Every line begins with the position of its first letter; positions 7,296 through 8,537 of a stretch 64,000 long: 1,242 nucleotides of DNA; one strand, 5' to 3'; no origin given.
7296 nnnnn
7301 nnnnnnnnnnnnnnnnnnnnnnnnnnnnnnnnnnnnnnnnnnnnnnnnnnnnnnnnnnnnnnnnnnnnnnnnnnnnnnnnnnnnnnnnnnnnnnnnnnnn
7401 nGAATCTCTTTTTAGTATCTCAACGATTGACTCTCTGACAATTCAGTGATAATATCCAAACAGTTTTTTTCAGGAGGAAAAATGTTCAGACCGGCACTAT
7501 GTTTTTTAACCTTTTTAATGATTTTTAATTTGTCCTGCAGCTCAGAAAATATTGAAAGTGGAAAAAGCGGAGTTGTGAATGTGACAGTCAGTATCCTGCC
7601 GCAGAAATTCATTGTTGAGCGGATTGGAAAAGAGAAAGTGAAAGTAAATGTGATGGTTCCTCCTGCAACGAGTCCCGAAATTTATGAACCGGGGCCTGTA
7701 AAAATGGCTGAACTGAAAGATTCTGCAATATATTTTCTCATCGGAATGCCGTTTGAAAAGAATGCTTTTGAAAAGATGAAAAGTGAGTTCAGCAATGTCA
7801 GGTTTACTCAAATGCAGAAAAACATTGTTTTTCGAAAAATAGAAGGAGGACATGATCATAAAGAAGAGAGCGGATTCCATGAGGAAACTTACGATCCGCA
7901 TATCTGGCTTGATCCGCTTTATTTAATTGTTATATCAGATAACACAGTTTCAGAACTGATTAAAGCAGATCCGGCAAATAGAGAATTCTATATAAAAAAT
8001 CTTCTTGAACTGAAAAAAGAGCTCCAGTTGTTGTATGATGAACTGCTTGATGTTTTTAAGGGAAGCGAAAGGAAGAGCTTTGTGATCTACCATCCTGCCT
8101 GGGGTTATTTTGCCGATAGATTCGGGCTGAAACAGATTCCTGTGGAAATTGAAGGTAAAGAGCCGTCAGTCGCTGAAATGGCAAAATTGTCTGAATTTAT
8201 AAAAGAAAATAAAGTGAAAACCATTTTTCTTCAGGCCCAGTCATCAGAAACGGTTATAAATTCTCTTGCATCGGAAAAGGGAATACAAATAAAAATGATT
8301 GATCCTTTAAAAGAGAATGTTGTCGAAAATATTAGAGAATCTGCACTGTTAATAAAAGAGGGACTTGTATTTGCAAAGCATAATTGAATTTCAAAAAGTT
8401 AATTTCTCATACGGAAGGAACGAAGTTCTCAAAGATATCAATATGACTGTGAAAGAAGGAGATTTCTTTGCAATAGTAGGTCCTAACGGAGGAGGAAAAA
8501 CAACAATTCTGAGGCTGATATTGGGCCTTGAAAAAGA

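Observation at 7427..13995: Zinc uptake genes, a putative metal efflux permease::HMA fusion and an outer-membrane gene appear to sit in one translationally coupled operon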

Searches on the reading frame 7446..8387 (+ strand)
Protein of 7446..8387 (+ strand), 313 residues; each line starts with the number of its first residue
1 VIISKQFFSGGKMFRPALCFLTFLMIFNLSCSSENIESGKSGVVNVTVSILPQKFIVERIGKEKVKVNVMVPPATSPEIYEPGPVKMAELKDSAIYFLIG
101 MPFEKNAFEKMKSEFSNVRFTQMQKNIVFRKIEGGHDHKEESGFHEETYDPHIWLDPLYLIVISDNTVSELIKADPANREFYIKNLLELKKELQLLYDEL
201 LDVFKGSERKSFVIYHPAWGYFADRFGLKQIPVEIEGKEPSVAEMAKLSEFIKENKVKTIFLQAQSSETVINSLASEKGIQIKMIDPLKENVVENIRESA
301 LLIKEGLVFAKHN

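Call 3: search_protein_families(library=pfam, proteins=[window:7446-8387:+], max_evalue=0.01)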
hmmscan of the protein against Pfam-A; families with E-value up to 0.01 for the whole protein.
window:7446-8387:+ (313 aa): 1 family
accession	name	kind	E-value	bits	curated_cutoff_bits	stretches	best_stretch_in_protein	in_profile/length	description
PF01297.22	ZnuA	-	1.8e-56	192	29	1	46-291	1-242/263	Zinc-uptake complex component A periplasmic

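Call 4: search_protein_families(library=ncbifam, proteins=[window:7446-8387:+], max_evalue=0.01)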
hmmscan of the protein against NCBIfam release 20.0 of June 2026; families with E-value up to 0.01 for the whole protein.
window:7446-8387:+ (313 aa): 8 families
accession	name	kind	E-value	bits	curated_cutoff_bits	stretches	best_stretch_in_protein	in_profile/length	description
NF040870.1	AztC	equivalog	2.4e-34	119.1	350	1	46-291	3-251/277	zinc ABC transporter substrate-binding protein AztC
NF053842.1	MnTportMntCDein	equivalog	5e-30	104.7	400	1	44-282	8-248/281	manganese ABC transporter substrate-binding protein MntC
NF033605.1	Zn_bnd_ABC_AdcA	exception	1e-28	100.6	700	1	19-278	9-282/517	zinc ABC transporter substrate-binding lipoprotein AdcA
NF007091.2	PRK09545.1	equivalog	4.7e-24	85.2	268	1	44-293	25-295/318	zinc ABC transporter substrate-binding protein ZnuA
NF040928.1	ABC_lipo_SloC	subfamily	3.9e-17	62.3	525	1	23-283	7-269/304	metal ABC transporter substrate-binding lipoprotein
NF047355.1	ABC_bind_Mn_Staph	exception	1.2e-15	57.5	500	1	20-283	7-275/309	manganese ABC transporter substrate-binding lipoprotein MntC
NF053703.1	Mn_SBP_EfaA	exception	3.9e-15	55.8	485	1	32-282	21-275/310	Mn/Fe ABC transporter substrate-binding lipoprotein EfaA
TIGR03772.1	anch_rpt_subst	equivalog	4.1e-12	45.5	350.45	1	149-285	316-458/486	anchored repeat ABC transporter, substrate-binding protein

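Call 26: search_solved_structures(query=window:7482-8384:+, show_alignments=4, max_evalue=1e-10)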
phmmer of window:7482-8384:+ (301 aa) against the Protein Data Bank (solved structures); distinct sequences matched with E-value up to 1e-10: 28.
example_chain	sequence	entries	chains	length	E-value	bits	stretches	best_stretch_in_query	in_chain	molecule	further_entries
1pq4_A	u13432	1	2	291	5.2e-49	170.3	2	123-288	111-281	periplasmic binding protein component of an ABC type zinc uptake transporter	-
2ov1_A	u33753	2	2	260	2.6e-45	158.2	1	32-288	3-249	Periplasmic binding protein component of an ABC type zinc uptake transporter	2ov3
2o1e_A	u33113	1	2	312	3e-34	121.9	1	25-277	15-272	YcdH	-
7jj8_B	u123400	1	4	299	2.8e-29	105.6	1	31-283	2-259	Zinc-binding lipoprotein AdcA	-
7jj9_A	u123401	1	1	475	1.1e-28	103.7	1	31-283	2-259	Zinc-binding lipoprotein AdcA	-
3gi1_A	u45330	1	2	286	1.6e-26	96.5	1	60-278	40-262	Laminin-binding protein of group A streptococci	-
3hjt_A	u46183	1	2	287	1.5e-25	93.4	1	37-278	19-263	Lmb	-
3cx3_A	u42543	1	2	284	1.5e-24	90.1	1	33-279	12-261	Lipoprotein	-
7lm7_A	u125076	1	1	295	1.5e-24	90.1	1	37-280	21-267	Adhesion protein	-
7lm5_A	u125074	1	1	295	1.9e-24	89.7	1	38-280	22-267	Adhesion protein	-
4h0f_A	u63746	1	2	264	4.3e-23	85.3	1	136-278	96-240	Laminin-binding surface protein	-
7lm6_A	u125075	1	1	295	5.5e-23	85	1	37-280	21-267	Adhesion protein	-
5hx7_A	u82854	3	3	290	5.4e-20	75.2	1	26-270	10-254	Manganese-binding lipoprotein MntA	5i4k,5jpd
4utp_A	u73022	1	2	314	1.1e-17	67.6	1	7-270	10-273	MANGANESE ABC TRANSPORTER SUBSTRATE-BINDING LIPOPROTEIN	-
4uto_A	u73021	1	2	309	1.2e-17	67.4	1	7-270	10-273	MANGANESE ABC TRANSPORTER SUBSTRATE-BINDING LIPOPROTEIN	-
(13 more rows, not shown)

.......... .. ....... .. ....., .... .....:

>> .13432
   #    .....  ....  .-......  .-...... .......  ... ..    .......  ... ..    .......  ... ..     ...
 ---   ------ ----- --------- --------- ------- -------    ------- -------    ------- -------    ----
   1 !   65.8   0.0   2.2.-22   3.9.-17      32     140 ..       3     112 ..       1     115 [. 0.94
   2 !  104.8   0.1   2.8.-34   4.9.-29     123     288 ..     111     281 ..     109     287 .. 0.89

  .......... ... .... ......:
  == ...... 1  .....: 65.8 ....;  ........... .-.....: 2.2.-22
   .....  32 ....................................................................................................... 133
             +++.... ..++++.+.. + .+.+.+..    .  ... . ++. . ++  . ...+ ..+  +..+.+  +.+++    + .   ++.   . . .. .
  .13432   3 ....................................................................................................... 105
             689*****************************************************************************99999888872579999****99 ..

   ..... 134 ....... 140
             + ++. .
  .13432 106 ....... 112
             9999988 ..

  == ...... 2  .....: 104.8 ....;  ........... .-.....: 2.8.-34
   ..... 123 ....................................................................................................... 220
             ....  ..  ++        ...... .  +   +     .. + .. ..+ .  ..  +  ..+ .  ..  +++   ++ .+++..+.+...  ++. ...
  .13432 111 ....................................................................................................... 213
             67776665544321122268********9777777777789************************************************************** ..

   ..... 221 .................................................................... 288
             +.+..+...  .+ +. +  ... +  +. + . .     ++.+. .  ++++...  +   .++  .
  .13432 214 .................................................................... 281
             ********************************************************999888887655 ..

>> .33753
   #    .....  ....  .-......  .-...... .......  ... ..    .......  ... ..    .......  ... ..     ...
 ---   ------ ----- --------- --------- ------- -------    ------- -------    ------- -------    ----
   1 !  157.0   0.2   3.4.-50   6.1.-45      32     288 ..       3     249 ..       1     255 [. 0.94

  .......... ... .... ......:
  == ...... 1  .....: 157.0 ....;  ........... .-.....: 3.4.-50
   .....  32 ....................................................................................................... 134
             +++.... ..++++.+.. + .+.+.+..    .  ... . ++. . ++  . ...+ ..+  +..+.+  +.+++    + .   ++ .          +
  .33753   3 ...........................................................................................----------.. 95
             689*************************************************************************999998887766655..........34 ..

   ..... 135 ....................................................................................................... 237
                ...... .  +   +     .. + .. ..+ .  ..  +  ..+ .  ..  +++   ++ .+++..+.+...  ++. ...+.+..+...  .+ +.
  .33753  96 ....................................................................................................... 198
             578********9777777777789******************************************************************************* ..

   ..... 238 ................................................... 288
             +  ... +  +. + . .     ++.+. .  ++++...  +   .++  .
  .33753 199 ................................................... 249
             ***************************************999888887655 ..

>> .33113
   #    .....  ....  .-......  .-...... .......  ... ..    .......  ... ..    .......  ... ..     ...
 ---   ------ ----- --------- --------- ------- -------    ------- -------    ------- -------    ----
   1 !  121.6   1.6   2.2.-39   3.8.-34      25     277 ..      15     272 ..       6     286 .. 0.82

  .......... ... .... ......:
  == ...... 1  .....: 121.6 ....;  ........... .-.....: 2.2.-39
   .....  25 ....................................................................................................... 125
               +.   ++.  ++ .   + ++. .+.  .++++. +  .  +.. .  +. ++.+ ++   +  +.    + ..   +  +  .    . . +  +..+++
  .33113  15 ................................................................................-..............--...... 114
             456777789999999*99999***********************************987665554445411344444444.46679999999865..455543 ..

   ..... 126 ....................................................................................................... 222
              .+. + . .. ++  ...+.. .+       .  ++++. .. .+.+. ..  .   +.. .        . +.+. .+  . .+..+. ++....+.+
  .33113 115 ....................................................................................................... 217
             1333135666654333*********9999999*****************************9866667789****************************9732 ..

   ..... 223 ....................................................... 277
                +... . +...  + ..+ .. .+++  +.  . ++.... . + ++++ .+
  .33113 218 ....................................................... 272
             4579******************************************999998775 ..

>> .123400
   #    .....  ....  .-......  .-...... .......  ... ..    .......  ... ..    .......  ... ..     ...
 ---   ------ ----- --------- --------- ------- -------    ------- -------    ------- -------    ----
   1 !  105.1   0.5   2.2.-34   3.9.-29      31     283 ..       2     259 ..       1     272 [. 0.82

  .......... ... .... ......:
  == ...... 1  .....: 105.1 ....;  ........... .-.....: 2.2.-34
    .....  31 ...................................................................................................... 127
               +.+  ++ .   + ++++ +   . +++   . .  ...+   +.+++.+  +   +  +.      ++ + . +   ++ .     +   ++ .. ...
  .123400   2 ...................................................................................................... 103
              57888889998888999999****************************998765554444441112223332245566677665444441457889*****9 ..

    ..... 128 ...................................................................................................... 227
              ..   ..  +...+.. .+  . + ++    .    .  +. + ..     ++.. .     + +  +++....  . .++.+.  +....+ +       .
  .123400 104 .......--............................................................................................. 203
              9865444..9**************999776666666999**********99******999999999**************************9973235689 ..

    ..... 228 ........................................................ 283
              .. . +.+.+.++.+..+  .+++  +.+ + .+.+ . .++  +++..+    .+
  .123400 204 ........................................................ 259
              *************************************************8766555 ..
